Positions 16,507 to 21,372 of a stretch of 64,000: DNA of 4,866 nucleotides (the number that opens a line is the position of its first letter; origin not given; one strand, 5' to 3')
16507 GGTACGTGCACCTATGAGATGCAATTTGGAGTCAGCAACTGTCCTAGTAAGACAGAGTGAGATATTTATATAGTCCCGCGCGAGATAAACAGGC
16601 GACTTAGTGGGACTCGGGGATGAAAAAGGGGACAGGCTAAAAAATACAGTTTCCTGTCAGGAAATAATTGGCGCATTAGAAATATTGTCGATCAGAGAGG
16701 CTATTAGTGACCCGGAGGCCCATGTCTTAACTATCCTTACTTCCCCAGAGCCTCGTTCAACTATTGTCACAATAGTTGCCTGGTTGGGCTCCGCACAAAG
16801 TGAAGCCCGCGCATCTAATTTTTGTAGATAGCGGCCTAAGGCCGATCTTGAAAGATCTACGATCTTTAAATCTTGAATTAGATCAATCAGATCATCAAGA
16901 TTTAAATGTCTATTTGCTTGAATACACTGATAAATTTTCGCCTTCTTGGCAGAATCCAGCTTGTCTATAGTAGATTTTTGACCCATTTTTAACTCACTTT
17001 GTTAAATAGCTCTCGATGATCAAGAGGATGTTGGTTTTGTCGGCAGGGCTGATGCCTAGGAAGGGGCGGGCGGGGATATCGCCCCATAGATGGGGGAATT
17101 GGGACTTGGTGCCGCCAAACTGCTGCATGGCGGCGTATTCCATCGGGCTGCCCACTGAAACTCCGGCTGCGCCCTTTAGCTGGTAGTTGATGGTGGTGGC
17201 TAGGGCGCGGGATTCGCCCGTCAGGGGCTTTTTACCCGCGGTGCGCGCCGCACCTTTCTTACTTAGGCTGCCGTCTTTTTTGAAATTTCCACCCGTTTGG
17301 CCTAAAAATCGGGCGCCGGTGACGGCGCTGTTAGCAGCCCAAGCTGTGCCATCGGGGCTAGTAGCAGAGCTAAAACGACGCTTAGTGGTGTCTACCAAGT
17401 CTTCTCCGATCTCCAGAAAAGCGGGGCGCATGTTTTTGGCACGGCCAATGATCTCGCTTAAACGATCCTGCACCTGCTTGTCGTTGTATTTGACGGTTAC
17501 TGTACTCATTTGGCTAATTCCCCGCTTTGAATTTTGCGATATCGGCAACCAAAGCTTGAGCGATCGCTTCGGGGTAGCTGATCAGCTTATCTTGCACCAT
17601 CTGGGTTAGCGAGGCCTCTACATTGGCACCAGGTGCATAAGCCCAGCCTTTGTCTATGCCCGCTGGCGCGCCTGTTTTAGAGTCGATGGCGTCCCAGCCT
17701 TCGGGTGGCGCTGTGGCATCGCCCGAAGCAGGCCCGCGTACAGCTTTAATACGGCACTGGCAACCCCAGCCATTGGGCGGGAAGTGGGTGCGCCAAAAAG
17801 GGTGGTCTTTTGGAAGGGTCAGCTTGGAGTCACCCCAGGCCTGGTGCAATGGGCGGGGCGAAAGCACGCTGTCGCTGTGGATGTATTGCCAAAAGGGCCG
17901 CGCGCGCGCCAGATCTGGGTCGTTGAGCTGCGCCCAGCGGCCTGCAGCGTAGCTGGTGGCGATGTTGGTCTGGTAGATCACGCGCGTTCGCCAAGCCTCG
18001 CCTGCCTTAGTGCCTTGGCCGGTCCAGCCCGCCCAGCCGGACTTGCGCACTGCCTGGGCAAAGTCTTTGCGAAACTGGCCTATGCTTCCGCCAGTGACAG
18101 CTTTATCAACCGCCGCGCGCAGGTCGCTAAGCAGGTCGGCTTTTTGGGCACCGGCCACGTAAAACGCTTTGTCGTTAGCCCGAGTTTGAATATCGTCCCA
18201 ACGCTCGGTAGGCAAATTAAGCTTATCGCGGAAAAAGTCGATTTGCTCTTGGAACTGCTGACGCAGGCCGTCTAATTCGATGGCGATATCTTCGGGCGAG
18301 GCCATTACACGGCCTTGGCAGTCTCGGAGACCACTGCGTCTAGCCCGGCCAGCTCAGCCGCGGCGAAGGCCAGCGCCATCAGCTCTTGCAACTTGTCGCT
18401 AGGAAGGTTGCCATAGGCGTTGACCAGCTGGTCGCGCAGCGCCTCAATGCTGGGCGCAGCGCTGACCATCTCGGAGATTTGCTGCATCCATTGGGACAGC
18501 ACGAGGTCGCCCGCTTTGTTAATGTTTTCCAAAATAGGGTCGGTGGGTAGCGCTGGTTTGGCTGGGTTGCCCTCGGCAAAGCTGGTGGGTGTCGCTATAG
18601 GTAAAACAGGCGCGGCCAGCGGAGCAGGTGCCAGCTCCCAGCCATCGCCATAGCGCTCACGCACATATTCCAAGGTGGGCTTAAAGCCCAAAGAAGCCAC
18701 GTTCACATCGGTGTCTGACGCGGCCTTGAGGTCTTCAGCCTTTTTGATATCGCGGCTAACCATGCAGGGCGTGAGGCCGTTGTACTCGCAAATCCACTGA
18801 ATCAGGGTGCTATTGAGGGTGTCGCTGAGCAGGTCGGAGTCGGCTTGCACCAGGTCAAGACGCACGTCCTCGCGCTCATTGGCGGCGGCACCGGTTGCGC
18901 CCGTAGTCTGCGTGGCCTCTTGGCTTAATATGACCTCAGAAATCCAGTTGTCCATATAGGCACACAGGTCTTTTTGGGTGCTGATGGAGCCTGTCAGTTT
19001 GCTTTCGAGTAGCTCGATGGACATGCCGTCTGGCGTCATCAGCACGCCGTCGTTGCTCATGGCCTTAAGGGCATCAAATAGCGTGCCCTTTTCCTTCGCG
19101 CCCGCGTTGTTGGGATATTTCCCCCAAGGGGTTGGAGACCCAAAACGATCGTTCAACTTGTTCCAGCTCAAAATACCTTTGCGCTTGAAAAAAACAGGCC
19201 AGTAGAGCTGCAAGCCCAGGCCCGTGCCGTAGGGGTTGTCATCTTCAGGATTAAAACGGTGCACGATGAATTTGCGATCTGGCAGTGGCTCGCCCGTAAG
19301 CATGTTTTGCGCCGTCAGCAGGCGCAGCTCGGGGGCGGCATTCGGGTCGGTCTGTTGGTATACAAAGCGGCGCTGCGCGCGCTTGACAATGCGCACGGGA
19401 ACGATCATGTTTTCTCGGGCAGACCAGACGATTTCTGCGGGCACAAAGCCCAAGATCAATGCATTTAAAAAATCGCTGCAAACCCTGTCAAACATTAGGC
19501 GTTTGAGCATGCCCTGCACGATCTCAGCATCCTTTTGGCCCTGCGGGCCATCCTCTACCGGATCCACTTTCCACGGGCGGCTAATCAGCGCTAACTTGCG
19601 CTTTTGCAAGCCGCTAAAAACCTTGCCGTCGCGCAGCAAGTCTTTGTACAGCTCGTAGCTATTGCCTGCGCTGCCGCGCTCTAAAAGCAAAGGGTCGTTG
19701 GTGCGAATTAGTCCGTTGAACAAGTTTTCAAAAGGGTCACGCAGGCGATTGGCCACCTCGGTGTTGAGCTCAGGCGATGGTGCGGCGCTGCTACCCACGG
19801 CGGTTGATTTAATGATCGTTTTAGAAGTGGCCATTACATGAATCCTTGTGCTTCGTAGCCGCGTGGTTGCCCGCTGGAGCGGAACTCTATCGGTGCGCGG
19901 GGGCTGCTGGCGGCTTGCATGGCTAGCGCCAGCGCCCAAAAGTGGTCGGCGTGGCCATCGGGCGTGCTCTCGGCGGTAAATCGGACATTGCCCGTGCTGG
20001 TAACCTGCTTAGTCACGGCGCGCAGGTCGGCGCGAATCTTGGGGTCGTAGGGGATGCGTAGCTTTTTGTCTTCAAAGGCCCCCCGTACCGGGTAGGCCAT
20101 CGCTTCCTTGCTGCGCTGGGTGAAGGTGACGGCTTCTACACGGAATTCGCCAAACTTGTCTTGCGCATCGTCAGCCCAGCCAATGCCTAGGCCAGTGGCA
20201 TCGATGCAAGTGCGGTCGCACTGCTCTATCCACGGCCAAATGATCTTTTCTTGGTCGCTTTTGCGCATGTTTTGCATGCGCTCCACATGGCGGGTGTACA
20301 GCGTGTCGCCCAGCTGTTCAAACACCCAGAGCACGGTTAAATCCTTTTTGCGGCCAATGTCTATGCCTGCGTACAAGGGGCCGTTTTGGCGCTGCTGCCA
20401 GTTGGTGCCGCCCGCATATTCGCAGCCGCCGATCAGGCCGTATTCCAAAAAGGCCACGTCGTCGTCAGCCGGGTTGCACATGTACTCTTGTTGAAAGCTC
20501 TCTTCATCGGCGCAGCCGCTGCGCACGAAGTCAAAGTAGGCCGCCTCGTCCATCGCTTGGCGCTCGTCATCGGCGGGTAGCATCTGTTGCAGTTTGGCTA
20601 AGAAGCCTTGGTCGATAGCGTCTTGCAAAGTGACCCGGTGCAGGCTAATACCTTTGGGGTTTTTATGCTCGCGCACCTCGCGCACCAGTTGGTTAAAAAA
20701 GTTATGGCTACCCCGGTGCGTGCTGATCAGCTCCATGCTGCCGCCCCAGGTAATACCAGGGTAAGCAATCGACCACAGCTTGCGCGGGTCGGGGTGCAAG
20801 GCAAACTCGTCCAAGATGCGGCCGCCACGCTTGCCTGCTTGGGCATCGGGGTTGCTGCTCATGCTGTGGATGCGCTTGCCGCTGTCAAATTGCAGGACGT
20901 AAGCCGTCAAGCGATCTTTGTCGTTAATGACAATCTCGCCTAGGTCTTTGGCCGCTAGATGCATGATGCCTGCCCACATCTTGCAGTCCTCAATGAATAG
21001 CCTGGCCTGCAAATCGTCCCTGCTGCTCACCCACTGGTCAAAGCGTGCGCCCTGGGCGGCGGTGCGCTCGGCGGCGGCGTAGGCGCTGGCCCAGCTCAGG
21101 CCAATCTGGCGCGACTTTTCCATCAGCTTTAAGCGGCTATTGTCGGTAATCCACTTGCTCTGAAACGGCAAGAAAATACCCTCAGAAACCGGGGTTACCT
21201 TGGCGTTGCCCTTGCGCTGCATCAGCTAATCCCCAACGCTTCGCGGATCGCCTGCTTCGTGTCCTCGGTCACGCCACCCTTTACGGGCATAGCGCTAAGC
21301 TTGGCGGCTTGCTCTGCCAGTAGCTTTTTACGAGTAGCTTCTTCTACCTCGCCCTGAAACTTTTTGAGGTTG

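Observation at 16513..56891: Intact Mu-type transposable prophage whose late region is split into divergent blocks at opposite genome ends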

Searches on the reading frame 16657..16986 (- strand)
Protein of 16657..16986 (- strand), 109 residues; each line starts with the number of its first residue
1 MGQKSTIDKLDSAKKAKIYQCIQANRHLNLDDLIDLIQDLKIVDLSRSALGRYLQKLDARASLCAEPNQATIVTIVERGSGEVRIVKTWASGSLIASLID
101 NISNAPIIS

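Call 8: search_protein_families(library=phrogs, proteins=[window:16657-16986:-])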
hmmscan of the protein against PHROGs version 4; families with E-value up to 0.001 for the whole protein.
window:16657-16986:- (109 aa): 1 family
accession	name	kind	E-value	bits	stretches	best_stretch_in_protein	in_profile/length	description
phrog_426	-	head and packaging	3.1e-07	31.8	1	1-60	2-62/184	terminase small subunit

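Call 41: search_protein_families(library=pfam, proteins=[window:16657-16986:-], max_evalue=0.01)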
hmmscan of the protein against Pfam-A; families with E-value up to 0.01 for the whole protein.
window:16657-16986:- (109 aa): 1 family
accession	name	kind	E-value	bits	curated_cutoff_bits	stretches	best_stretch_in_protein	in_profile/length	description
PF11985.13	Phage_Mu_Gp27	-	0.00015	22.6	28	1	21-69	15-63/173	Bacteriophage Mu, Gp27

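Call 67: find_encoding_contigs(protein=window:16657-16986:-, flank=3000, max_places=8)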
Protein window:16657-16986:- (109 aa): 1 contig read that carries it; 1 place shown.
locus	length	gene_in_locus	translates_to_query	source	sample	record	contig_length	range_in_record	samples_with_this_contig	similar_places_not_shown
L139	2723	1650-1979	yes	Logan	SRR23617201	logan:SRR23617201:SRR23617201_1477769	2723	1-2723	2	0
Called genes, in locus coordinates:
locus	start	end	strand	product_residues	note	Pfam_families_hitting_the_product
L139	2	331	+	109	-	?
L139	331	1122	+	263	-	PF04233:Phage_Mu_F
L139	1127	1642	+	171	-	PF05069:Phage_tail_S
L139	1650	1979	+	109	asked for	-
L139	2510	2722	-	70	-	?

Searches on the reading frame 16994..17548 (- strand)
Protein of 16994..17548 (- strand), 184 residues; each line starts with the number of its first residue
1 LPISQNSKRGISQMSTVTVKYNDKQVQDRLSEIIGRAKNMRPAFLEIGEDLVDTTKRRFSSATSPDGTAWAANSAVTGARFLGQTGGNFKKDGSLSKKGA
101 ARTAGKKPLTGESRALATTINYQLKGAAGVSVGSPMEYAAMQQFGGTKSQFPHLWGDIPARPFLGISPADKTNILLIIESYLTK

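Call 8: search_protein_families(library=phrogs, proteins=[window:16994-17548:-])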
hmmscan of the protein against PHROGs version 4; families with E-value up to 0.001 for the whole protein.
window:16994-17548:- (184 aa): 1 family
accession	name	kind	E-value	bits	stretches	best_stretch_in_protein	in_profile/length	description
phrog_26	-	connector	4.3e-34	119.4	1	5-183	64-227/321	tail completion or Neck1 protein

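Call 41: search_protein_families(library=pfam, proteins=[window:16994-17548:-], max_evalue=0.01)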
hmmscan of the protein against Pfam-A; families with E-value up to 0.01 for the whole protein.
window:16994-17548:- (184 aa): 1 family
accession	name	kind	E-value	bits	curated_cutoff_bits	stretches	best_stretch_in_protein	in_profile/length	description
PF05069.18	Phage_tail_S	-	2.9e-22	79.6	24.3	1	22-182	2-147/148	Phage virion morphogenesis family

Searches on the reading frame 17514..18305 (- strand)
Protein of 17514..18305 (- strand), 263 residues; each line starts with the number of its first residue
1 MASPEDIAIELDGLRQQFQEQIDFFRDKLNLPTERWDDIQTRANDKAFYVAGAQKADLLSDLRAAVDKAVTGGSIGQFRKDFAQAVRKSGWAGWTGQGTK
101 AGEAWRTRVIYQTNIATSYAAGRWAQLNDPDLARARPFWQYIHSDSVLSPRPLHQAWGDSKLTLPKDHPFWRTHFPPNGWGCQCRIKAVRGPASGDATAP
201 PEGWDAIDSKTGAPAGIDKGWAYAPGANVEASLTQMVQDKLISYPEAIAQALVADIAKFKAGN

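Call 8: search_protein_families(library=phrogs, proteins=[window:17514-18305:-])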
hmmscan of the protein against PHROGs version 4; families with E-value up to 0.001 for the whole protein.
window:17514-18305:- (263 aa): 5 families
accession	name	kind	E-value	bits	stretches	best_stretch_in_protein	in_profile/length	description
phrog_220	-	head and packaging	1.8e-69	236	1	14-251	898-1136/1338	minor head protein and DNA pilot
phrog_28631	-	unknown function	5.8e-19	69.1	1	40-192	55-197/550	-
phrog_23416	-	unknown function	1e-09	38.8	1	104-196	98-184/459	-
phrog_19194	-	unknown function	1.8e-09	37.9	1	108-193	124-204/438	-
phrog_35074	-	unknown function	1.7e-06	27.3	1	135-194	580-636/890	-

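Call 41: search_protein_families(library=pfam, proteins=[window:17514-18305:-], max_evalue=0.01)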
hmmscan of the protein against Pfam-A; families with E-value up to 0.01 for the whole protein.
window:17514-18305:- (263 aa): 1 family
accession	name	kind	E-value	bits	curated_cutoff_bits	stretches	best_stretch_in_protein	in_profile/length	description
PF04233.19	Phage_Mu_F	-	7.9e-08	33.5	29.6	1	65-186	6-111/112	Phage Mu protein F like protein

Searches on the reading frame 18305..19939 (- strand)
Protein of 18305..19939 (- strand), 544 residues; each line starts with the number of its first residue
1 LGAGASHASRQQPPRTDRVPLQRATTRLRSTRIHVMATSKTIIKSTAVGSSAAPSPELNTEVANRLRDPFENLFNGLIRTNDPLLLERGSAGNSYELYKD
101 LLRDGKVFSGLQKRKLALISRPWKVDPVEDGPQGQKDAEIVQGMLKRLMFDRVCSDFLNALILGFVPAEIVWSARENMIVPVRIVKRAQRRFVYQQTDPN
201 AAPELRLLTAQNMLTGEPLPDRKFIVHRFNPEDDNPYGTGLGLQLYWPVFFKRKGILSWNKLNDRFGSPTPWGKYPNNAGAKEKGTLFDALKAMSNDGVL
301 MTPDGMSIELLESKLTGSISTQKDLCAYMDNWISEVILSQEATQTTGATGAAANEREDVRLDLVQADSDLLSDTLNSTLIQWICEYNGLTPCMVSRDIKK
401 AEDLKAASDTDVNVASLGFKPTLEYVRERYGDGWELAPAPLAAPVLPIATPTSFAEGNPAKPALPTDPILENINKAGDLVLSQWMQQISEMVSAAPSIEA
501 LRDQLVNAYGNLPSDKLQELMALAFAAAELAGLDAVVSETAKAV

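Call 8: search_protein_families(library=phrogs, proteins=[window:18305-19939:-])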
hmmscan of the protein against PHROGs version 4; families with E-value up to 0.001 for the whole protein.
window:18305-19939:- (544 aa): 4 families
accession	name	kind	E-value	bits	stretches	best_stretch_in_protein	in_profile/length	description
phrog_113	-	head and packaging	1.7e-110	372.1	1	49-540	28-519/1272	portal protein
phrog_10231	-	unknown function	2.7e-18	67.3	1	301-431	1-132/256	-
phrog_35074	-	unknown function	1.2e-12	47.6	1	87-477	38-406/890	-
phrog_25139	-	unknown function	2.4e-08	35.1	1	219-314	1-96/108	-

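Call 13: search_dna_similar(query=window:18305-19939:-, collection=phages, mode=protein, max_rows=30)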
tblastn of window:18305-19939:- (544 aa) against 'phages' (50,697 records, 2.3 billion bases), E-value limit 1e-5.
Records with a match: 379; places in all: 379; records where one place covers at least 80% of the query: 29.
Best place of each record, by identity: <60% 379.
By first word of the organism name: Pseudomonas 174; Ralstonia 99; Burkholderia 13; Vibrio 12; Nodularia 9; Escherichia 8; Bacteriophage 6; Stenotrophomonas 5; Rhodobacter 5; Cyanophage 5; and 25 more.
By host as written in the record: Ralstonia solanacearum 70; Pseudomonas aeruginosa 68; - 50; Pseudomonas aeruginosa PA14 33; Vibrio sp. 9; Burkholderia sp. 7; Ralstonia solanacearum Race 3, Biovar 1 6; Nodularia spumigena KAC65 4; and 94 more.
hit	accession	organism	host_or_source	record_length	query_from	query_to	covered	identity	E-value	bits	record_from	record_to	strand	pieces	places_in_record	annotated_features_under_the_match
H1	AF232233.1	Pseudomonas phage B3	Pseudomonas aeruginosa PAO1 (ATCC 15692)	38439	1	516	95%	33.6%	9e-61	223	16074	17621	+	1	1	portal protein | large terminase subunit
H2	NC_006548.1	Pseudomonas phage B3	Pseudomonas aeruginosa PAO1 (ATCC 15692)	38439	1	516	95%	33.6%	9e-61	223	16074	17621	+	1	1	portal protein | terminase family protein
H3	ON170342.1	Ralstonia phage YO374_1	Ralstonia solanacearum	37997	54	435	70%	43.8%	1e-85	296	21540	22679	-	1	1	record has no annotation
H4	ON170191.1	Ralstonia phage YO108_2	Ralstonia solanacearum T328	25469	61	435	69%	44.3%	9e-85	293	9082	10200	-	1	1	record has no annotation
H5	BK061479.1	Pseudomonas phage vB_PaeS-D14F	Pseudomonas aeruginosa strain 3-38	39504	56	516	85%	33.2%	9e-55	205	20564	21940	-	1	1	Phage protein Mup29, H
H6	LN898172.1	Pseudomonas phage vB_PaeS_PM105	Pseudomonas aeruginosa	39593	56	516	85%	33.2%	9e-55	205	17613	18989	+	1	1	PM105_32: putative portal protein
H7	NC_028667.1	Pseudomonas phage vB_PaeS_PM105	Pseudomonas aeruginosa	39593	56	516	85%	33.2%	9e-55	205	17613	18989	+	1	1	PM105_32: portal protein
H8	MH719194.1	Pseudomonas phage Ps60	Pseudomonas aeruginosa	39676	56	516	85%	33.2%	9e-55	205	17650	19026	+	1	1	portal protein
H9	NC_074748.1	Pseudomonas phage Ps60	Pseudomonas aeruginosa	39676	56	516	85%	33.2%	9e-55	205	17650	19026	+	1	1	portal protein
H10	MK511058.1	Pseudomonas phage vB_Pae_CF53b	Pseudomonas aeruginosa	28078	56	516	85%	33.0%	3e-54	203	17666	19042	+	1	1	hypothetical protein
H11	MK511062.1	Pseudomonas phage vB_Pae_CF127b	Pseudomonas aeruginosa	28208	56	516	85%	33.0%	3e-54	203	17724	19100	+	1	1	hypothetical protein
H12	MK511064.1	Pseudomonas phage vB_Pae_BR58a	Pseudomonas aeruginosa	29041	56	516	85%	33.0%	3e-54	203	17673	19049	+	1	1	hypothetical protein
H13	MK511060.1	Pseudomonas phage vB_Pae_CF118c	Pseudomonas aeruginosa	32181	56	516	85%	33.0%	3e-54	203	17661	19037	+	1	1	hypothetical protein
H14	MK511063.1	Pseudomonas phage vB_Pae_CF177a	Pseudomonas aeruginosa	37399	56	516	85%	33.0%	3e-54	203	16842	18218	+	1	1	hypothetical protein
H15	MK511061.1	Pseudomonas phage vB_Pae_CF125a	Pseudomonas aeruginosa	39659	56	516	85%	33.0%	3e-54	203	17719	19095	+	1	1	hypothetical protein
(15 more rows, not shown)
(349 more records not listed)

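Call 82: search_protein_families(library=pfam, proteins=[window:18305-19939:-], max_evalue=0.001)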
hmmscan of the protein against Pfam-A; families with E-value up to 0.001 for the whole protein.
window:18305-19939:- (544 aa): 1 family
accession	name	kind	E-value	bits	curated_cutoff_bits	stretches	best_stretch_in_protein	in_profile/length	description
PF06074.18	Portal_Mu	-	1.1e-95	321.2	23.9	1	95-431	1-335/336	Portal protein of Mu bacteriophage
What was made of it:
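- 18305..21788 (-): Portal (Portal_Mu), large terminase and small terminase (Phage_Mu_Gp27). Calls 8, 82.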

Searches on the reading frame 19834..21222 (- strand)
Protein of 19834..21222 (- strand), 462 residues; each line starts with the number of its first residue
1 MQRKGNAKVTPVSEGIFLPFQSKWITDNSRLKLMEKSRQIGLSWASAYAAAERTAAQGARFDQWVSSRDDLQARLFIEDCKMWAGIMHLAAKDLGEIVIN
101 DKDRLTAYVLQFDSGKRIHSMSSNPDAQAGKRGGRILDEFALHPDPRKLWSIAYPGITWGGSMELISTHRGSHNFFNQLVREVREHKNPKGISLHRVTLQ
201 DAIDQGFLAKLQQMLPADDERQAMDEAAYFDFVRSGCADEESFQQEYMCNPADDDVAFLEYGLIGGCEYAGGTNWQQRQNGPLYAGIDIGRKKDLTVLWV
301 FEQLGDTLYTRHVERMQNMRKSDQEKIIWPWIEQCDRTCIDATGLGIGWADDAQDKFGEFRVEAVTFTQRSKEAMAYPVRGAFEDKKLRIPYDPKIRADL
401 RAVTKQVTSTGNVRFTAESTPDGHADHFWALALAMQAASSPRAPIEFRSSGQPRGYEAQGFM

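Call 8: search_protein_families(library=phrogs, proteins=[window:19834-21222:-])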
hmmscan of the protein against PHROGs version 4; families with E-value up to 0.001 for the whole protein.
window:19834-21222:- (462 aa): 6 families
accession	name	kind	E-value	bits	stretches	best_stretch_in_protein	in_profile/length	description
phrog_5909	-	head and packaging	1.7e-31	110.4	1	165-437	5-267/285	terminase large subunit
phrog_2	-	head and packaging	3.1e-29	103.3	1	18-442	267-596/807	terminase large subunit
phrog_5713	-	head and packaging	1.6e-13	51.9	1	336-437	23-124/143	terminase large subunit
phrog_9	-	head and packaging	3.7e-07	30.4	1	238-444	439-669/812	terminase large subunit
phrog_3746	-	head and packaging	3.3e-06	27.3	1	17-153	144-271/374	terminase large subunit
phrog_675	-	head and packaging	7.4e-05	22.2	0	240-372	316-453/576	terminase large subunit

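Call 82: search_protein_families(library=pfam, proteins=[window:19834-21222:-], max_evalue=0.001)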
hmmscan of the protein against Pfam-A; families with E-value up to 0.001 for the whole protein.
window:19834-21222:- (462 aa): 2 families
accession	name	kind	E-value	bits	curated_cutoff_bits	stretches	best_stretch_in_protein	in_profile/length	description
PF17289.8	Terminase_6C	-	3.7e-16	59.9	22.6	1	286-436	2-153/155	Terminase RNaseH-like domain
PF03237.21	Terminase_6N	-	3.7e-11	43.5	22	1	34-255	2-204/215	Terminase large subunit, T4likevirus-type, N-terminal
